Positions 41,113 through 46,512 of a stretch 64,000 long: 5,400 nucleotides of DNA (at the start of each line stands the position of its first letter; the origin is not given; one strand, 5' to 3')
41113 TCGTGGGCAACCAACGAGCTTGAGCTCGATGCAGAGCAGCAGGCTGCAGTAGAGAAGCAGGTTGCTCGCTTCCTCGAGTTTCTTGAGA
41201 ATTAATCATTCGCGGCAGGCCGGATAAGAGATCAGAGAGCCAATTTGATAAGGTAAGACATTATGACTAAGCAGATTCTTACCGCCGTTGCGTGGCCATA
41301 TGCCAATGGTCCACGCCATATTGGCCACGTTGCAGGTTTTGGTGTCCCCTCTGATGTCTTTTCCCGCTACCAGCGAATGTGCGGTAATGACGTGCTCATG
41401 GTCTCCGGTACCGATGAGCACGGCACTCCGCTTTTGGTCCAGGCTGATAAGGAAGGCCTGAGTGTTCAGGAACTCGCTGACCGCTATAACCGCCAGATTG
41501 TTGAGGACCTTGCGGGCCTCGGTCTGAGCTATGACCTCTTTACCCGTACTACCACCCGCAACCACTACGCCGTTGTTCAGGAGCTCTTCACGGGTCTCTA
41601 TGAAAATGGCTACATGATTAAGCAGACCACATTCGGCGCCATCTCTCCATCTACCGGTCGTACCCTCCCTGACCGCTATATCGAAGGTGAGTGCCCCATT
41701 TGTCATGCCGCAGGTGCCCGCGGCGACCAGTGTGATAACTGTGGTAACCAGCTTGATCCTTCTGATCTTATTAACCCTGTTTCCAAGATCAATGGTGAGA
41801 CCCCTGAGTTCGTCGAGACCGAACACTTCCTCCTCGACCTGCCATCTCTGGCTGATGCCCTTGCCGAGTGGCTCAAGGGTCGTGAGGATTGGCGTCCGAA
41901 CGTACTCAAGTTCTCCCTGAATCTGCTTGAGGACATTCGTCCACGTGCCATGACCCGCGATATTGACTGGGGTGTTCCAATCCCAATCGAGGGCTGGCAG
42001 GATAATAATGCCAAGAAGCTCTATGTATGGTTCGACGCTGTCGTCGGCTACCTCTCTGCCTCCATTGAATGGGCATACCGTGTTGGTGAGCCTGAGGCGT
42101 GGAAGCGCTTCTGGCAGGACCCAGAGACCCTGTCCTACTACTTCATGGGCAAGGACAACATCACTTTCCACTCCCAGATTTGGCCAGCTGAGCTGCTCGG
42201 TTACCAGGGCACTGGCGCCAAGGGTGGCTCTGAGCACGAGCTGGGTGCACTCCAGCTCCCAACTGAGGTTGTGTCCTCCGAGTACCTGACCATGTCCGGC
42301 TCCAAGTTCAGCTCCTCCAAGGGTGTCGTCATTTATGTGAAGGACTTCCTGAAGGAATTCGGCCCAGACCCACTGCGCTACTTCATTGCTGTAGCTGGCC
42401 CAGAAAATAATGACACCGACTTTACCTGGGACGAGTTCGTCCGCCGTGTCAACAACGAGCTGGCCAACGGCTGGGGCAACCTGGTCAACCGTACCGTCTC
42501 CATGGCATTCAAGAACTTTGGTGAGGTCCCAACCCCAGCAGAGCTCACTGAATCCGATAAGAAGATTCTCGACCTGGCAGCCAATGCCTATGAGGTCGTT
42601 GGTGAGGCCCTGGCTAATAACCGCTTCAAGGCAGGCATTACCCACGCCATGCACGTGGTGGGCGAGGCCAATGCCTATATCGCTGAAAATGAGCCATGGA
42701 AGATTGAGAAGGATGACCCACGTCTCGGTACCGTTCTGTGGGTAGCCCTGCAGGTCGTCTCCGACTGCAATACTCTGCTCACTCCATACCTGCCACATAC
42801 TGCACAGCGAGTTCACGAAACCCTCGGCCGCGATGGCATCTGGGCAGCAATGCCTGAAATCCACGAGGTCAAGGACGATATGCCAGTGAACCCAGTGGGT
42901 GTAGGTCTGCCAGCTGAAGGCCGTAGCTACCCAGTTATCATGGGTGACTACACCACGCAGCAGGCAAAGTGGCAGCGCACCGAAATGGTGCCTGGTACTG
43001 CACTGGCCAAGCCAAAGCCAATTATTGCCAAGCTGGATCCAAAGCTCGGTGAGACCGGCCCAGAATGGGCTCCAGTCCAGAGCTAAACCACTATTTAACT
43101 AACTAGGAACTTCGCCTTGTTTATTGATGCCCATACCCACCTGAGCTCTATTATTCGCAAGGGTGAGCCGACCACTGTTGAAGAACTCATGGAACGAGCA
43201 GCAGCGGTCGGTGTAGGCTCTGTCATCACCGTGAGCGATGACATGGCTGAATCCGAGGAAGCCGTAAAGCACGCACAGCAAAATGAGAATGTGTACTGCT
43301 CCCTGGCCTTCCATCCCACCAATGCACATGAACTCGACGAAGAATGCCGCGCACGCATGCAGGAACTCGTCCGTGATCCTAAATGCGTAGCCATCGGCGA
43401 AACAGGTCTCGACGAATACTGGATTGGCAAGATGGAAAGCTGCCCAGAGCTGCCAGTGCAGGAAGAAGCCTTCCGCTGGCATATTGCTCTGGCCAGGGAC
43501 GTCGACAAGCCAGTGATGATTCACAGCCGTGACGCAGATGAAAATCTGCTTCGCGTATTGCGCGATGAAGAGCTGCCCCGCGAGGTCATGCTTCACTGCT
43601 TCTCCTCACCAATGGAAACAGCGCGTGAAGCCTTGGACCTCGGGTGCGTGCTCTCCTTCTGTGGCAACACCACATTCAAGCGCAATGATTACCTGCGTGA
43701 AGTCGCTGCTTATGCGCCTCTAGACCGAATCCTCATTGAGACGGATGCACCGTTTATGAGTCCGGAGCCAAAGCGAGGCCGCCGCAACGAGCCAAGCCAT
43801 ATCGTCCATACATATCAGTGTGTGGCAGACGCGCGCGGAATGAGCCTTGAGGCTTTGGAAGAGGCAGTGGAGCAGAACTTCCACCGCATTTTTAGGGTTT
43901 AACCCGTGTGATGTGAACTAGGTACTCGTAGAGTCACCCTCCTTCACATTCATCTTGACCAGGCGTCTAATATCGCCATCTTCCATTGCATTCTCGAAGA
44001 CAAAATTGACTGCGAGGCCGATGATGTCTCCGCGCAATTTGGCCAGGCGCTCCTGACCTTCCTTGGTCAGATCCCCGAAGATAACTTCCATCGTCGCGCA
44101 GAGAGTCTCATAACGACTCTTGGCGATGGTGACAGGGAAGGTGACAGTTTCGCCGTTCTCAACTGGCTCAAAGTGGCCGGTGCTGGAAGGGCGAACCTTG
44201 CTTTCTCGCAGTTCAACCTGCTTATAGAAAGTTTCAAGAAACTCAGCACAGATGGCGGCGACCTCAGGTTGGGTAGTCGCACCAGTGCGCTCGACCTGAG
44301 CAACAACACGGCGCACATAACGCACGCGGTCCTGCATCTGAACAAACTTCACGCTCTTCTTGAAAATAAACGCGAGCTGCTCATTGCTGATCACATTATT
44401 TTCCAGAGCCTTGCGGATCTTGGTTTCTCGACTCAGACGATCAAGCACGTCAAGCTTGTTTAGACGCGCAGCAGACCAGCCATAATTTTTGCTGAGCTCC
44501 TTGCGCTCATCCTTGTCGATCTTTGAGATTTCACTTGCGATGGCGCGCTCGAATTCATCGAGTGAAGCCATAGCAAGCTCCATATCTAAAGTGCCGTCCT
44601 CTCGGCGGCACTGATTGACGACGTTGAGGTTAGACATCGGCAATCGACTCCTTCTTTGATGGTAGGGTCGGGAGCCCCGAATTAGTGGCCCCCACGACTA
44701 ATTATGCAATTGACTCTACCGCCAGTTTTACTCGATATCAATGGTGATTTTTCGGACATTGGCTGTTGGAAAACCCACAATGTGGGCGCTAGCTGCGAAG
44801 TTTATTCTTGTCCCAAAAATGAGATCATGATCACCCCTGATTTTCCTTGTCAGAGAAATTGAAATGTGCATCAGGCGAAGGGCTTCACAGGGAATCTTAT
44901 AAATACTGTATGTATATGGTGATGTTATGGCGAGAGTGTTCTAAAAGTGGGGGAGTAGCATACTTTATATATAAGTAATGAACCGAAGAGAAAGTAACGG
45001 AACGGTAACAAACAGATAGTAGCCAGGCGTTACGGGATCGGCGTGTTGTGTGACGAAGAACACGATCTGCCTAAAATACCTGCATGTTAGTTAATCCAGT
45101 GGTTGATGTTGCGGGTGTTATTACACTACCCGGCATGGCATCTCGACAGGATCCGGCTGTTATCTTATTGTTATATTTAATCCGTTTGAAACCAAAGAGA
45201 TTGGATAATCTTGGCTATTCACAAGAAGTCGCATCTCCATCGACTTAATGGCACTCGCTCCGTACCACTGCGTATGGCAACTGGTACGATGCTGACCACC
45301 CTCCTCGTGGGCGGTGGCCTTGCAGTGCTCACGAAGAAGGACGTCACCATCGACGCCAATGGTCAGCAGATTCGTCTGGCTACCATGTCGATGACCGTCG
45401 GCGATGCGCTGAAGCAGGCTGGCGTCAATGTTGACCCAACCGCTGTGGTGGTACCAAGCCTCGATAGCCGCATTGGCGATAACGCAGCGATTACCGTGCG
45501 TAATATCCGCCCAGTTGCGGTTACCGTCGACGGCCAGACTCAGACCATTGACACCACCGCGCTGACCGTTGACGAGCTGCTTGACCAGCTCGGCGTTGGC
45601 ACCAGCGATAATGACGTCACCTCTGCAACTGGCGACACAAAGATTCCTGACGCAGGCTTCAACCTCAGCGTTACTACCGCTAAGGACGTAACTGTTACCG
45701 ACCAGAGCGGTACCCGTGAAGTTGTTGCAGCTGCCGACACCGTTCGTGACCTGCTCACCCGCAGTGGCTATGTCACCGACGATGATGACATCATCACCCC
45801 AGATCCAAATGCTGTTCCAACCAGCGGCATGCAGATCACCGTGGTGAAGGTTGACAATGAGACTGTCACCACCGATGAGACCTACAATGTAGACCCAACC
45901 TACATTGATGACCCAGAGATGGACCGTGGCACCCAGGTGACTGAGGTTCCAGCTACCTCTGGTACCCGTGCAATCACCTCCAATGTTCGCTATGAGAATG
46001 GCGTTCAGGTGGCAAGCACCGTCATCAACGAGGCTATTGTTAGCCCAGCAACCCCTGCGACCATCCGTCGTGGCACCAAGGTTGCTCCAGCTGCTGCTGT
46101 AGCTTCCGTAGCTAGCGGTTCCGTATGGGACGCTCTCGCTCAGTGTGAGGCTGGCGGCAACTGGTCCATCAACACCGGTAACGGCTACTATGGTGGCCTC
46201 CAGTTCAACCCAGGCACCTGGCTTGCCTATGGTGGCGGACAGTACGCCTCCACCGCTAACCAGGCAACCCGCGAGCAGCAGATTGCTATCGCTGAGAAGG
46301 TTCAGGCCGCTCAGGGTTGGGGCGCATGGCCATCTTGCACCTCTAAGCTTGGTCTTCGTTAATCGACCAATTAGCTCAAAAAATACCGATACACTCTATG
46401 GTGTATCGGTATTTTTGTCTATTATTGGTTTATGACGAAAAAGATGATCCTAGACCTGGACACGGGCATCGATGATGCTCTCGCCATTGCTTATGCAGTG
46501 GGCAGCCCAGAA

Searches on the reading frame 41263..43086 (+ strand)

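Call 69: search_protein_families(library=pfam, proteins=[window:41263-43086:+], max_evalue=0.001)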
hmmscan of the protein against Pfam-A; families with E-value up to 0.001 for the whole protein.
window:41263-43086:+ (607 aa): 5 families
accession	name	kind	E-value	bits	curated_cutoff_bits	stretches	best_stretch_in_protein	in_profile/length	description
PF09334.17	tRNA-synt_1g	-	2e-141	471.7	20.1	1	6-411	2-390/391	tRNA synthetases class I (M)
PF00133.28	tRNA-synt_1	-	2.8e-15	56.4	22.7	1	10-255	30-256/414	tRNA synthetases class I (I, L, M and V)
PF01406.26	tRNA-synt_1e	-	1.7e-08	34.6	27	0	17-119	22-122/301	tRNA synthetases class I (C) catalytic domain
PF08264.19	Anticodon_1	-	5.5e-06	26.8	25.1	1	432-526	1-98/148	Anticodon-binding domain of tRNA ligase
PF19303.5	Anticodon_3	-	0.00021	21.6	23.5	1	423-527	2-108/152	Anticodon binding domain of methionyl tRNA ligase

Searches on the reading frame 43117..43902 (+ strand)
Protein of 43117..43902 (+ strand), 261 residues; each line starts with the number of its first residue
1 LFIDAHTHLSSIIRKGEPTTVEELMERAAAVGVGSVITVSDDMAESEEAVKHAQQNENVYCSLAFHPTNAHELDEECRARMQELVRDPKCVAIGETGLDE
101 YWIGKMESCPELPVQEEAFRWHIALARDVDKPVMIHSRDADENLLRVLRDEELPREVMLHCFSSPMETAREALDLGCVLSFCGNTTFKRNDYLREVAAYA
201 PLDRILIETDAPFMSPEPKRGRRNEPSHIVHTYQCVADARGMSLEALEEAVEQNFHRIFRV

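Call 78: search_protein_families(library=pfam, proteins=[window:43117-43902:+], max_evalue=0.00001)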
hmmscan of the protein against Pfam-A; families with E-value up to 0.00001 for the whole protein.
window:43117-43902:+ (261 aa): 1 family
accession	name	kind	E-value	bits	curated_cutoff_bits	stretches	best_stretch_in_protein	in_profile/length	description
PF01026.27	TatD_DNase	-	1.2e-76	257.9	27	1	3-260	1-253/253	TatD related DNase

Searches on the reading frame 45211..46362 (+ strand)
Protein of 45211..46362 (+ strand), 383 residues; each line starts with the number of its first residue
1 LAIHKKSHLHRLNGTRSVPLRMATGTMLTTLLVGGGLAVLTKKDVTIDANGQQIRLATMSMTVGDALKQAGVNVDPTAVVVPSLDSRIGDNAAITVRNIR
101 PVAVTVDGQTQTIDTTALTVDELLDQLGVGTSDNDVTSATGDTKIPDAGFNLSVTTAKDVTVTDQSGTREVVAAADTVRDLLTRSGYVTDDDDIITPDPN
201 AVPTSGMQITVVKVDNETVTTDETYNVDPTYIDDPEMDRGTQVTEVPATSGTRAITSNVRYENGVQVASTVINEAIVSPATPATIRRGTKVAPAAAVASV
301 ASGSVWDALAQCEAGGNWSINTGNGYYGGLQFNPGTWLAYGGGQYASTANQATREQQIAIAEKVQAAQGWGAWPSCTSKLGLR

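Call 78: search_protein_families(library=pfam, proteins=[window:45211-46362:+], max_evalue=0.00001)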
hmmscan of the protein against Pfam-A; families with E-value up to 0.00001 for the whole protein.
window:45211-46362:+ (383 aa): 3 families
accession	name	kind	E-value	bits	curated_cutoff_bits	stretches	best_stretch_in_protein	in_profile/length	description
PF06737.19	Transglycosylas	-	2.9e-34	118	27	1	301-376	2-77/77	Transglycosylase-like domain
PF03990.20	DUF348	-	3.7e-23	81.4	24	2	45-85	1-41/41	G5-linked-Ubiquitin-like domain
PF07501.17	G5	-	3.6e-15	56.4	23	1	217-290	2-75/75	G5 domain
